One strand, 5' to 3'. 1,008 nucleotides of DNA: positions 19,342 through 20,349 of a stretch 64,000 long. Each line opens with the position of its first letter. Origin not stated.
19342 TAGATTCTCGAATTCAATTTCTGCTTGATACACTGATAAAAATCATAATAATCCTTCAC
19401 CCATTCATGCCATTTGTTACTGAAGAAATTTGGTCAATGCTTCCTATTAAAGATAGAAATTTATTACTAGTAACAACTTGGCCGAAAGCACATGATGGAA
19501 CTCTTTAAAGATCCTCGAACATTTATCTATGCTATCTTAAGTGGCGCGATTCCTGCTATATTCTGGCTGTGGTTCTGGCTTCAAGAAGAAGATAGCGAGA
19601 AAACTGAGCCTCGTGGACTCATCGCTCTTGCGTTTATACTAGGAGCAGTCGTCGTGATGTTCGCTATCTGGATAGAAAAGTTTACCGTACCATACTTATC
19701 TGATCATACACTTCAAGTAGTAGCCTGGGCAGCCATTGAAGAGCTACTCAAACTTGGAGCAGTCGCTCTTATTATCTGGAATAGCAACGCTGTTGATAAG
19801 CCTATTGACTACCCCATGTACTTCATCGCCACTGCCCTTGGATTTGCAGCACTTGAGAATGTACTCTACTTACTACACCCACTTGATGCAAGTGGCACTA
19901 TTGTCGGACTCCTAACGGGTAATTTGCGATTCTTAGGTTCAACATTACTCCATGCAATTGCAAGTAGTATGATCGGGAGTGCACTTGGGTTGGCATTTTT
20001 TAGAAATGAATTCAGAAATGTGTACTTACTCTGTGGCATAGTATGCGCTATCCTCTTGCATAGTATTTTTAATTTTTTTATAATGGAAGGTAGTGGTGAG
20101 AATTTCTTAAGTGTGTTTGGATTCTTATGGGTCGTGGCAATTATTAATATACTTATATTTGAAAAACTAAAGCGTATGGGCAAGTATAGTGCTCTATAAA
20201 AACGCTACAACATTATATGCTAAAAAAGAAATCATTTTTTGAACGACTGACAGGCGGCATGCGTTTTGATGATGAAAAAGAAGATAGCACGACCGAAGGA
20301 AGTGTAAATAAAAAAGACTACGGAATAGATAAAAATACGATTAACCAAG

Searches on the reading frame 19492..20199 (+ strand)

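Call 44: search_protein_families(library=pfam, proteins=[window:19492-20199:+], max_evalue=0.01)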
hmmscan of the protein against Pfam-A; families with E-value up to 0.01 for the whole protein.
window:19492-20199:+ (235 aa): 1 family
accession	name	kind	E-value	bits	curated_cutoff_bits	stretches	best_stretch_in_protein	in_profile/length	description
PF13367.11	PrsW-protease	-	1.6e-28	100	23.5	1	39-217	1-192/196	PrsW family intramembrane metalloprotease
